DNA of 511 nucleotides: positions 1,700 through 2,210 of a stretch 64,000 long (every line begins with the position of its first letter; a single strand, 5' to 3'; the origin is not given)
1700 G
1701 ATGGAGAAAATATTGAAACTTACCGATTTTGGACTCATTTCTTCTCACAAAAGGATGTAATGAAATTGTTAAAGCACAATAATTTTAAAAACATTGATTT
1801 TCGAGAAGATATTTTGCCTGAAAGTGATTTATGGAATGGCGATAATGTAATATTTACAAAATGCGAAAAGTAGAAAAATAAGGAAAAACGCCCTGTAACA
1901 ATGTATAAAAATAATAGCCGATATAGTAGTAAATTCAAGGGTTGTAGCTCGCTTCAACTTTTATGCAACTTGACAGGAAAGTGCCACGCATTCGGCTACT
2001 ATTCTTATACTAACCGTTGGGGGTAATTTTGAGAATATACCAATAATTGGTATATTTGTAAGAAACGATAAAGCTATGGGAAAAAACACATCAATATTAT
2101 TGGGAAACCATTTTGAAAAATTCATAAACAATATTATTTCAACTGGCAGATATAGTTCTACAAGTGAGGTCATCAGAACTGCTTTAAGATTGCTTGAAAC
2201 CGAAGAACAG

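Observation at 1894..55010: Family of co-oriented attC-like structured repeats dispersed among housekeeping genes, each beside cassette-type cargo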

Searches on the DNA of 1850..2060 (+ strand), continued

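Call 52: search_with_rna_model(model_id=R1, sources=[L001, L002, L003, L004, L005, L006, L007, L008, L009, L010, L011, L012, L013, L014, L015, L016, L017, L018, L019, L020, L021, L022, L023, L024, L025, L026, L027, L028, L029, L030, L031, L032, L033, L034, L035, L036, L037, L038, L039, L040, L041, L042, L043, L044, L045, L046, L047, L048, L049, L050, L051, L052, L053, L054, L055, L056, L057, L058, L059, L060, L061, L062, L063, L064, L065, L066, L067, L068, L069, L070, L071, L072, L073, L074, L075, L076, L077, L078, L079, L080, L081, L082, L083, L084, L085, L086, L087, L088, L089, L090, L091, L092, L093, L094, L095, L096, L097, L098, L099, L100], max_evalue=0.01)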
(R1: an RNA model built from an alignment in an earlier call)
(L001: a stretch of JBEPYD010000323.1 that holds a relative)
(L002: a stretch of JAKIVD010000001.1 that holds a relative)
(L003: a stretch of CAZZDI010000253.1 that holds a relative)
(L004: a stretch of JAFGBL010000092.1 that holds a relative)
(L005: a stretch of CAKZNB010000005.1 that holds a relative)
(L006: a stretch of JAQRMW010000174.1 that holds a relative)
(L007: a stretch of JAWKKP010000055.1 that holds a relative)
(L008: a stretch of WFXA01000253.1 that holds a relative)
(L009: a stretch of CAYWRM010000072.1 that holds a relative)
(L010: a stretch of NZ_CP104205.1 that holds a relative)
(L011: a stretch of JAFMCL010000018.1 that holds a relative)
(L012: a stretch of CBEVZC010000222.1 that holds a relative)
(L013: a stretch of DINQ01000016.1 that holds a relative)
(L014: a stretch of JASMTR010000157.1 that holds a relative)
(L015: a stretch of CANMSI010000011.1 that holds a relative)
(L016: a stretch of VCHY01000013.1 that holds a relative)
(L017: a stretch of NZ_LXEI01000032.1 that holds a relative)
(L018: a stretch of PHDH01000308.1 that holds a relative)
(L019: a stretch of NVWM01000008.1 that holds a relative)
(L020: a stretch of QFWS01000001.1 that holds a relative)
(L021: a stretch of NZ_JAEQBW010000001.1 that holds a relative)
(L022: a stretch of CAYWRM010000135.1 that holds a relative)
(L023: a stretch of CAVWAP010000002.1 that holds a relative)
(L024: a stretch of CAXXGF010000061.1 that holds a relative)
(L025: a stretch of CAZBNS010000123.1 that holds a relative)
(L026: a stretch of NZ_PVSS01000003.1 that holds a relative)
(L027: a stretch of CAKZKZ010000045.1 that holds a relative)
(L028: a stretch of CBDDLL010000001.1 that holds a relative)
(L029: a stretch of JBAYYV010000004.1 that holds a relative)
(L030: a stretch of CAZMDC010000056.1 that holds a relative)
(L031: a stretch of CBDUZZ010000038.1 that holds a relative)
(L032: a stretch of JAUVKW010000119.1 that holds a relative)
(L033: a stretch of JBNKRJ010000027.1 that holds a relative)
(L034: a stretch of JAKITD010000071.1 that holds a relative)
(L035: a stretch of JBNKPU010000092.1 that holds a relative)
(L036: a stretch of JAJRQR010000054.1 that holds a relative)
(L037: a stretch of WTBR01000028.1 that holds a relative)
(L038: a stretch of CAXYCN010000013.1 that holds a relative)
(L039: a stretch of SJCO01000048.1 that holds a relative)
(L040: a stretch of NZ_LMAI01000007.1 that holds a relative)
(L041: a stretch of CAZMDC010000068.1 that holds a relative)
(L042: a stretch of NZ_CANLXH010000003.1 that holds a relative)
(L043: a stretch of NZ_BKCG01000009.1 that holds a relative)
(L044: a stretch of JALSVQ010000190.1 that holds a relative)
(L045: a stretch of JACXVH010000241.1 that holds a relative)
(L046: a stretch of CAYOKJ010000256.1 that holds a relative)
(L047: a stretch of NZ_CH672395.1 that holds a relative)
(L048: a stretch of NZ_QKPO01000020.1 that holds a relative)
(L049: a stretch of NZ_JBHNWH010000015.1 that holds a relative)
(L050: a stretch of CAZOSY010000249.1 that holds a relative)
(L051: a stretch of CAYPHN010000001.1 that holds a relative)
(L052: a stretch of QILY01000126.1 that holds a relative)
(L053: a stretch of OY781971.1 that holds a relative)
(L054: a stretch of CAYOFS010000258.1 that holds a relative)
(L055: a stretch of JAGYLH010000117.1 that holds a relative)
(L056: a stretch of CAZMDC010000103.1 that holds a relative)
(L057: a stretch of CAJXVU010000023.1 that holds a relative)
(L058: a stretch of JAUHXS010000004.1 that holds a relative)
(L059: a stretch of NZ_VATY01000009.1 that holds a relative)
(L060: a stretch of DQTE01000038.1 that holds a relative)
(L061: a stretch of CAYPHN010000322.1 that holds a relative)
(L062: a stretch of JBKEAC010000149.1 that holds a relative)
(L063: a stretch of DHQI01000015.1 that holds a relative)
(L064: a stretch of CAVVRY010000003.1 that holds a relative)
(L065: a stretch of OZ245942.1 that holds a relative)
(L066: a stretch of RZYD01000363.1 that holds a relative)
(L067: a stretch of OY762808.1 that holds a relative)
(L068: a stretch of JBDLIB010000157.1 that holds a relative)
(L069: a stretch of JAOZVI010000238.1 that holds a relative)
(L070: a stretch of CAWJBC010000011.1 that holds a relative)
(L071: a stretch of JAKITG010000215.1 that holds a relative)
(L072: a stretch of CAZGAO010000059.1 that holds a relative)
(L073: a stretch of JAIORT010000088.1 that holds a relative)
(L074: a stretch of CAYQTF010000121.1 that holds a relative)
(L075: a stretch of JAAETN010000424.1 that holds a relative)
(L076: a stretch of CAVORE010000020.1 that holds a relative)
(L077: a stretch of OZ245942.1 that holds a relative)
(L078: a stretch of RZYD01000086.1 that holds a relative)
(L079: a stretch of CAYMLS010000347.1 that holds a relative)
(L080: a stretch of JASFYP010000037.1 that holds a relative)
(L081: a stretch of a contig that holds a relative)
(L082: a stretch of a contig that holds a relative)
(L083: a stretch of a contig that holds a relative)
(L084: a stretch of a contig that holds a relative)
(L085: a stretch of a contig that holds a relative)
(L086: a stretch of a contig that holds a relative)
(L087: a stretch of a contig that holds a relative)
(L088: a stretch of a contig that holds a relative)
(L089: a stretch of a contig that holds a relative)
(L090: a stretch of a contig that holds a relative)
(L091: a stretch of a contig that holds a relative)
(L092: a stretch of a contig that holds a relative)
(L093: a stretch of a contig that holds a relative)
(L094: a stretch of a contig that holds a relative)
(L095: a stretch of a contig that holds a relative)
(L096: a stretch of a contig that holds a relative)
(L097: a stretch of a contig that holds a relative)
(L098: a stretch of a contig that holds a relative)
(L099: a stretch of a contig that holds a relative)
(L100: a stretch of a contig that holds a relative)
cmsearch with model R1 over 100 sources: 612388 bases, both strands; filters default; matches with E-value up to 0.01: 277.
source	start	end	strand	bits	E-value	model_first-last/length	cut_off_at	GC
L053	2625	2770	-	153.9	9.9e-38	1-146/146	no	0.36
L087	1552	1697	+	152.8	2e-37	1-146/146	no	0.39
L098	4212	4357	-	149.9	1.2e-36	1-146/146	no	0.38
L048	3520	3665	+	149.8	1.3e-36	1-146/146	no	0.39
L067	435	580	+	148.5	2.9e-36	1-146/146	no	0.37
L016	3510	3655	-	148.2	3.3e-36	1-146/146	no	0.36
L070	7317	7462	-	146.3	1.1e-35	1-146/146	no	0.4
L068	1381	1527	+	146.3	1.1e-35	1-146/146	no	0.34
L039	3617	3762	+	145.7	1.6e-35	1-146/146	no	0.37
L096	5352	5497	+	145.4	1.9e-35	1-146/146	no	0.35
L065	2684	2829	-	144.5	3.3e-35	1-146/146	no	0.38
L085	1609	1754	+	143.8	5.1e-35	1-146/146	no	0.4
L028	1546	1691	+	143.6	5.8e-35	1-146/146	no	0.42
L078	1461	1606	+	143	8.5e-35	1-146/146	no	0.4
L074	6638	6785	+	142.7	1e-34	1-146/146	no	0.32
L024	403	548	+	141.6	2e-34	1-146/146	no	0.38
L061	3132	3279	+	141.2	2.6e-34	1-146/146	no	0.32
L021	7659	7804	+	140.7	3.5e-34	1-146/146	no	0.39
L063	3517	3662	+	139.7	6.5e-34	1-146/146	no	0.42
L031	47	192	-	139.4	7.8e-34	1-146/146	no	0.38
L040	2103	2249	+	139.1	9.4e-34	1-146/146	no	0.33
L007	4247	4393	-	138.3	1.5e-33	1-146/146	no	0.42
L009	1618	1763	+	138.2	1.6e-33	1-146/146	no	0.41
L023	6860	7005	-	138.2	1.7e-33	1-146/146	no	0.38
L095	4742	4887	+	137.5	2.5e-33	1-146/146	no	0.36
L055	3866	4011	-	136.6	4.5e-33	1-146/146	no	0.38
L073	1367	1512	-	136.4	5.1e-33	1-146/146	no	0.4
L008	5181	5327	+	135.8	7.3e-33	1-146/146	no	0.31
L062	1677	1822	+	135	1.2e-32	1-146/146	no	0.42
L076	1715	1860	+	134.8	1.4e-32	1-146/146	no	0.34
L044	819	966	-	134.8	1.4e-32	1-146/146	no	0.28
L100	738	883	+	134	2.3e-32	1-146/146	no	0.34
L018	3008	3153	+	133.6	2.9e-32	1-146/146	no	0.4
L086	1002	1149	-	133.6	2.9e-32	1-146/146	no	0.31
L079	3987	4133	+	133.1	4e-32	1-146/146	no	0.33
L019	2337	2484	+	131.4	1.1e-31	1-146/146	no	0.32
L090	2908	3052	-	131.3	1.2e-31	1-146/146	no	0.32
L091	6231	6378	-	131.1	1.4e-31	1-146/146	no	0.34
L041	5290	5437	+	130.4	2.1e-31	1-146/146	no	0.3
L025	493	638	-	130.2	2.4e-31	1-146/146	no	0.41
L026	2085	2233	+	129.9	2.8e-31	1-146/146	no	0.32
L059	1683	1830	+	129.8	3.1e-31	1-146/146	no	0.32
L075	3214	3359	+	128.9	5.4e-31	1-146/146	no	0.36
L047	2994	3141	+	128.8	5.5e-31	1-146/146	no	0.35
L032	1561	1706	-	128.8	5.8e-31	1-146/146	no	0.4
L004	7815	7960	+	127.9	9.9e-31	1-146/146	no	0.39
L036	1106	1252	-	127.7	1.1e-30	1-146/146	no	0.3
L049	3795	3942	-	127.6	1.2e-30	1-146/146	no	0.34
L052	911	1058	+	127.1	1.6e-30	1-146/146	no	0.32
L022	2054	2200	-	126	3.2e-30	1-146/146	no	0.37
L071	647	794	-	125.7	3.7e-30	1-146/146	no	0.29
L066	82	227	-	125.5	4.4e-30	1-146/146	no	0.4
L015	2514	2659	+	125.3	4.8e-30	1-146/146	no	0.38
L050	2910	3055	-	125.2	5.2e-30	1-146/146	no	0.32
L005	3938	4085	+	123.8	1.2e-29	1-146/146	no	0.36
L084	4924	5071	-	123.6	1.4e-29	1-146/146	no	0.32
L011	297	443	-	123.5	1.5e-29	1-146/146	no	0.31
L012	381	528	-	123.4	1.6e-29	1-146/146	no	0.32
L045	2016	2162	+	123.1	1.9e-29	1-146/146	no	0.33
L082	1944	2091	+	122.9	2.1e-29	1-146/146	no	0.33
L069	1680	1825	-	122.5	2.7e-29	1-146/146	no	0.33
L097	7318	7465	+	122.4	3e-29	1-146/146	no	0.32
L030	1714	1860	-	122.1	3.5e-29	1-146/146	no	0.33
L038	5906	6052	-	117.8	5.1e-28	1-146/146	no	0.31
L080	4017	4162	+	117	8.1e-28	1-146/146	no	0.29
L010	1040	1187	-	116.9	9e-28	1-146/146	no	0.36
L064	3857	4002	+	115.3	2.3e-27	1-146/146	no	0.34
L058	943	1090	+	115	3e-27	1-146/146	no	0.32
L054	505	651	+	114.5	3.8e-27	1-146/146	no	0.32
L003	81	226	+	114.4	4.2e-27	1-146/146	no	0.39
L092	2891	3038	+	114.2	4.7e-27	1-146/146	no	0.35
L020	4898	5045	-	114.1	5.1e-27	1-146/146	no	0.33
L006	3000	3146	-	113.1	9.4e-27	1-146/146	no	0.33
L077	7555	7700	-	112.4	1.4e-26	1-146/146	no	0.4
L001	4026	4171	+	112.4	1.4e-26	1-146/146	no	0.28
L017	3586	3732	+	111.6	2.4e-26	1-146/146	no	0.35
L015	5718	5865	+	111.1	3.2e-26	1-146/146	no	0.3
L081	7742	7888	-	110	6.5e-26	1-146/146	no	0.27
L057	341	488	-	109.7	7.8e-26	1-146/146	no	0.32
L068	2954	3101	+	108.2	1.9e-25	1-146/146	no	0.34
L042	6512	6658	+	105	1.4e-24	1-146/146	no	0.31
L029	945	1091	-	102.3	7.6e-24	1-146/146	no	0.39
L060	3466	3612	+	101.1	1.6e-23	1-146/146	no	0.27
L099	1744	1888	-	100.8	1.9e-23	1-146/146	no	0.42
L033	701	846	+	100.5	2.2e-23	1-146/146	no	0.35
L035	2341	2486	+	100.5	2.2e-23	1-146/146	no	0.35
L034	4025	4166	+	99.7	3.8e-23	1-146/146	no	0.32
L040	6095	6241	+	98.6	7.3e-23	1-146/146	no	0.4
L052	43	210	+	95.4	5.2e-22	1-146/146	no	0.39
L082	3413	3560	+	92.9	2.5e-21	1-146/146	no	0.38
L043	6705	6851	-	92.6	3e-21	1-146/146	no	0.27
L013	3492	3637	+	90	1.5e-20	1-146/146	no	0.38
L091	991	1137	-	88.2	4.6e-20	1-146/146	no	0.33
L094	4332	4479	+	86.9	1e-19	1-146/146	no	0.34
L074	7779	7913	+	86.8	1.1e-19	1-133/146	3'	0.36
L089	1460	1558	+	85.4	2.6e-19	1-99/146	3'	0.35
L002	2053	2207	-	83.9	6.7e-19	1-146/146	no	0.34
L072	2010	2161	+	83.3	9.3e-19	1-146/146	no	0.43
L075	5545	5689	+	83.3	9.7e-19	1-146/146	no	0.3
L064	2802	2949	+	82.3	1.8e-18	1-146/146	no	0.38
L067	4437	4584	+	81.8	2.4e-18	1-146/146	no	0.41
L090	6258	6406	-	76.3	7.5e-17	1-146/146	no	0.32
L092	107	253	+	76.2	7.6e-17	1-146/146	no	0.44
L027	4614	4749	-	75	1.6e-16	1-146/146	no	0.27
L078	7690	7836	+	73.5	4.1e-16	1-146/146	no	0.46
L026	12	159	+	73.4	4.4e-16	1-146/146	no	0.28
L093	512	640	+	72.5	7.7e-16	1-146/146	no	0.32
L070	3350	3516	-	72.3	8.6e-16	1-146/146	no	0.47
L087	5260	5405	+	71.8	1.2e-15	1-146/146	no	0.49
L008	988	1134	+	71.3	1.6e-15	1-146/146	no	0.35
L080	3000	3146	+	70.8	2.2e-15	1-146/146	no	0.29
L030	7703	7848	-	70.7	2.3e-15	1-146/146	no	0.4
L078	3788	3934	+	69.4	5.2e-15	1-146/146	no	0.43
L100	2208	2354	+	68.8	7.4e-15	1-146/146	no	0.35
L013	846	993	+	66.7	2.7e-14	1-146/146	no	0.38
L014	2331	2478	+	66.6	3e-14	1-146/146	no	0.43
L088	4902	5040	+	66.6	3e-14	1-146/146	no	0.43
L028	5116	5310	+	66.5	3.1e-14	1-146/146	no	0.37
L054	1907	2010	+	66.4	3.4e-14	1-104/146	3'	0.33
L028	4162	4308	+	66.3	3.6e-14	1-146/146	no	0.37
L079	4814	4950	+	65.9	4.6e-14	1-146/146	no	0.45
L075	7456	7602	+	63.6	1.9e-13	1-146/146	no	0.33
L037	2029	2175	-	62.8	3e-13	1-146/146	no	0.39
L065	1914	2059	-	62.7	3.4e-13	1-146/146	no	0.5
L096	7438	7584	+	62.4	3.9e-13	1-146/146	no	0.33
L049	2987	3135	-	60.1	1.6e-12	1-146/146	no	0.39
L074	2505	2651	+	59.7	2.1e-12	1-146/146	no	0.31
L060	2316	2462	+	58.8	3.6e-12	1-146/146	no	0.34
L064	6399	6544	+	58.4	4.6e-12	1-146/146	no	0.49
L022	39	184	-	58.1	5.7e-12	1-146/146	no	0.42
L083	1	61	-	57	1.1e-11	1-61/146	3'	0.33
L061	1061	1207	+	56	2.1e-11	1-146/146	no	0.32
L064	7747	7930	+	55.6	2.6e-11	1-146/146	no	0.45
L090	1507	1652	-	55.3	3.3e-11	1-146/146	no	0.4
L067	3317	3463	+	55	3.9e-11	1-146/146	no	0.46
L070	6395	6600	-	54.3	5.9e-11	1-146/146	no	0.47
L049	536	684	-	53.5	9.8e-11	1-146/146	no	0.38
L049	2227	2377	-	52.7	1.6e-10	1-146/146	no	0.36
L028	2994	3139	+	52.3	2.1e-10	1-146/146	no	0.44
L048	1380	1528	+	51.3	3.8e-10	1-146/146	no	0.39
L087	2457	2605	+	50.6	5.8e-10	1-146/146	no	0.4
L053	2625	2770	+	50.4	6.7e-10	1-146/146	no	0.36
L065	5759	5902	-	49.8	1e-09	1-146/146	no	0.41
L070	7317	7462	+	48.8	1.8e-09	1-146/146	no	0.4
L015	5718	5865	-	48.7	1.9e-09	1-146/146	no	0.3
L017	410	557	+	48.4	2.4e-09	1-146/146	no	0.36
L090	4955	5103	-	48.3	2.5e-09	1-146/146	no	0.36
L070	2106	2253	-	48.1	2.7e-09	1-146/146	no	0.49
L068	1381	1527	-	47.8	3.4e-09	1-146/146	no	0.34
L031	47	192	+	46.2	9.1e-09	1-146/146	no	0.38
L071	106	253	-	45.5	1.4e-08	1-146/146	no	0.33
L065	4514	4597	-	45.2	1.6e-08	1-146/146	no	0.46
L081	7752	7884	+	45.2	1.7e-08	1-146/146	no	0.28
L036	1106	1252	+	45.1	1.8e-08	1-146/146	no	0.3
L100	742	873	-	45.1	1.8e-08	1-146/146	no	0.32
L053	3720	3868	-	45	1.9e-08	1-146/146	no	0.52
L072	1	123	+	44.8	2.1e-08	26-146/146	5'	0.31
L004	6846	6986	+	44.6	2.5e-08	1-146/146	no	0.38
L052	914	1047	-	44.4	2.7e-08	1-146/146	no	0.33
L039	3617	3762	-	44.2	3.1e-08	1-146/146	no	0.37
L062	1677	1822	-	43.7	4.2e-08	1-146/146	no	0.42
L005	3938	4085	-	43.7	4.4e-08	1-146/146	no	0.36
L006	3000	3146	+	43.7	4.4e-08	1-146/146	no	0.33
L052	43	210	-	43.6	4.6e-08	1-146/146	no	0.39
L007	4247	4393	+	43.5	4.8e-08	1-146/146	no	0.42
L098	2765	2913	-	43.4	5e-08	1-146/146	no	0.51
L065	2691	2829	+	43.3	5.5e-08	1-146/146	no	0.37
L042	3145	3291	+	43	6.3e-08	1-146/146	no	0.35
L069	1680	1825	+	42.8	7.3e-08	1-146/146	no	0.33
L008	5181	5320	-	42.4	9.2e-08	1-146/146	no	0.31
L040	2121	2228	-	42.2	1.1e-07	19-126/146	no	0.3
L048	3520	3665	-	41.9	1.3e-07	1-146/146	no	0.39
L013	2852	2998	+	41.7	1.5e-07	1-146/146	no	0.43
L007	587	728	-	41.6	1.5e-07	1-146/146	no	0.35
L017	3586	3725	-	41.6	1.6e-07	1-146/146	no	0.35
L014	4382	4422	+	41.5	1.6e-07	1-41/146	3'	0.32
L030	38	189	-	41.2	2e-07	1-146/146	no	0.4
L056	2336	2376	+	40.8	2.6e-07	1-41/146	3'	0.32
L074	6638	6778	-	40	4.2e-07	1-146/146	no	0.33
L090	2908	3052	+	40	4.2e-07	1-146/146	no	0.32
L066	82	227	+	40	4.3e-07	1-146/146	no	0.4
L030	1735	1842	+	39.6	5.4e-07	19-126/146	no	0.28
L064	3857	3996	-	39.6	5.4e-07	1-146/146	no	0.34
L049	1356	1502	-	39.5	5.6e-07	1-146/146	no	0.33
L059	1683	1830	-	39.5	5.7e-07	1-146/146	no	0.32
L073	1370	1509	+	39.1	7.2e-07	1-146/146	no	0.38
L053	638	786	-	39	7.8e-07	1-146/146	no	0.5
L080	4014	4155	-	38.9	8.3e-07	1-146/146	no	0.3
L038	5916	6049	+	38.8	8.7e-07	1-146/146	no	0.32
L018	3008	3146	-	38.8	8.7e-07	1-146/146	no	0.39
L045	2016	2162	-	38.8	8.9e-07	1-146/146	no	0.33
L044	819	966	+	38.7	9.3e-07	1-146/146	no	0.28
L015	2514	2652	-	38.5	1e-06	1-146/146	no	0.39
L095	4746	4877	-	38.2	1.3e-06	1-146/146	no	0.37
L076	1715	1860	-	38.1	1.4e-06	1-146/146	no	0.34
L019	2341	2474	-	38.1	1.4e-06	1-146/146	no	0.31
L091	6231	6378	+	37.9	1.5e-06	1-146/146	no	0.34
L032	1581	1689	+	37.8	1.7e-06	19-127/146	no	0.35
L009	1636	1743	-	37.7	1.7e-06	19-126/146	no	0.37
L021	7659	7804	-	37.7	1.8e-06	1-146/146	no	0.39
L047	4555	4702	+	37.6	1.9e-06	1-146/146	no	0.43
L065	1085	1228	-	37.6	1.9e-06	1-146/146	no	0.44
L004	7815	7960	-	37.2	2.4e-06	1-146/146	no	0.39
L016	3520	3651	+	37.2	2.4e-06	1-146/146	no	0.36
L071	668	776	+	37.2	2.4e-06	19-126/146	no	0.28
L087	1552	1690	-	37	2.7e-06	1-146/146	no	0.4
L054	508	651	-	36.9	2.9e-06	1-146/146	no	0.33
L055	3866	4011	+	36.7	3.2e-06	1-146/146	no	0.38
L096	5370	5477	-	36.6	3.3e-06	19-126/146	no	0.34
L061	3132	3279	-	36.6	3.4e-06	1-146/146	no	0.32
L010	1043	1191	+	36.6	3.5e-06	1-146/146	no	0.35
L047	2994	3141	-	36.5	3.6e-06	1-146/146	no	0.35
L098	4222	4353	+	36.5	3.8e-06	1-146/146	no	0.38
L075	3218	3349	-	36.4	4e-06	1-146/146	no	0.36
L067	435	580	-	36.3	4e-06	1-146/146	no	0.37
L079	3990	4123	-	36.3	4.2e-06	1-146/146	no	0.34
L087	568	716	+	36.3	4.2e-06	1-146/146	no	0.52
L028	1564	1671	-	36.2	4.3e-06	19-126/146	no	0.4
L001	4027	4164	-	35.9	5.3e-06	1-146/146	no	0.3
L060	3473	3602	-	35.9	5.4e-06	1-146/146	no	0.28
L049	3795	3942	+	35.7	5.9e-06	1-146/146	no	0.34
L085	1627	1734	-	35.6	6.5e-06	19-126/146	no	0.38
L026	2103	2212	-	35.6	6.6e-06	19-126/146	no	0.31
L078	5424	5572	+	35.5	6.6e-06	1-146/146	no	0.56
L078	1465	1596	-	35.5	6.9e-06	1-146/146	no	0.39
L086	1022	1131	+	35.4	7.2e-06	19-126/146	no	0.27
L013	5084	5230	+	35.3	7.7e-06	1-146/146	no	0.33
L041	5308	5416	-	35.2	8.2e-06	19-126/146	no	0.28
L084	4945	5053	+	35.1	8.6e-06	19-126/146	no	0.28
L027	460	568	-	35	9.1e-06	1-146/146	no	0.34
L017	4276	4488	+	35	9.2e-06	1-146/146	no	0.31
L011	297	443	+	34.9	1e-05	1-146/146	no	0.31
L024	421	528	-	34.8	1e-05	19-126/146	no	0.36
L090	5792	5939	-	34.7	1.1e-05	1-146/146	no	0.28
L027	3696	3805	-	34.7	1.1e-05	1-146/146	no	0.33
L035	904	1053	+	34.6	1.2e-05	1-146/146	no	0.42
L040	6095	6234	-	34.5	1.2e-05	1-146/146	no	0.41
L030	495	642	-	34.3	1.4e-05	1-146/146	no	0.41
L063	3518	3655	-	34.3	1.5e-05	1-146/146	no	0.42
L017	1752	1899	+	34.1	1.6e-05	1-146/146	no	0.37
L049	7782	7929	-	34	1.7e-05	1-146/146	no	0.4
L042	6530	6638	-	34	1.7e-05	19-126/146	no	0.3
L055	2370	2518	-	33.7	2e-05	1-146/146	no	0.51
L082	1962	2070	-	33.6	2.2e-05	19-126/146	no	0.28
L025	500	641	+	33.6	2.2e-05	1-146/146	no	0.41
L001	2460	2601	+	33.6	2.2e-05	1-146/146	no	0.44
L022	2074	2181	+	33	3.2e-05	19-126/146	no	0.35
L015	623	770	+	33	3.3e-05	1-146/146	no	0.44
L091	105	251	-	32.7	3.7e-05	1-146/146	no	0.44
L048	2366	2512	+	32.6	4.1e-05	1-146/146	no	0.39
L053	5214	5418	-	32.6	4.1e-05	1-146/146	no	0.43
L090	972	1122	-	32.6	4.2e-05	1-146/146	no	0.29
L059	467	614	+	32.3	4.8e-05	1-146/146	no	0.46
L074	191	401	+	32.2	5.3e-05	1-146/146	no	0.27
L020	4919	5027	+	32.1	5.5e-05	19-126/146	no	0.31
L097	7324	7455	-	32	6e-05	1-146/146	no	0.3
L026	12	159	-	31.7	7.1e-05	1-146/146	no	0.28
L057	344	485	+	31.5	8.2e-05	1-146/146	no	0.32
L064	2151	2353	+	31.2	9.6e-05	1-146/146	no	0.41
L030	7703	7851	+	30.8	0.00013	1-146/146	no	0.39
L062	1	115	+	30.7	0.00014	33-146/146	5'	0.42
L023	6870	7001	+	30.3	0.00017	1-146/146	no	0.39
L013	4174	4320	+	30.1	0.00019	1-146/146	no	0.37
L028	5116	5310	-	29.6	0.00026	1-146/146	no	0.37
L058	961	1069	-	28.6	0.00048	19-126/146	no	0.28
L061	3789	3917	+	28.5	0.00051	1-127/146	3'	0.33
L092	2909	3017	-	28.4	0.00055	19-126/146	no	0.33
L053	4619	4765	-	27.5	0.00093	1-146/146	no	0.51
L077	7562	7699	+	27.4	0.001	1-146/146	no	0.42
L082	2181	2246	+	26.8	0.0015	43-107/146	no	0.27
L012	384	525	+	26.5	0.0018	1-146/146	no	0.32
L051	4550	4691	+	26.2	0.0021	1-146/146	no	0.31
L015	6604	6754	+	25.9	0.0025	1-146/146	no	0.38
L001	1013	1164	+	25.8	0.0027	1-146/146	no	0.45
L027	2833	2901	-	25.6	0.0032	1-146/146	no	0.26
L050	2930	3037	+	24.7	0.0055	19-126/146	no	0.31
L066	1435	1643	-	24.6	0.0059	1-146/146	no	0.48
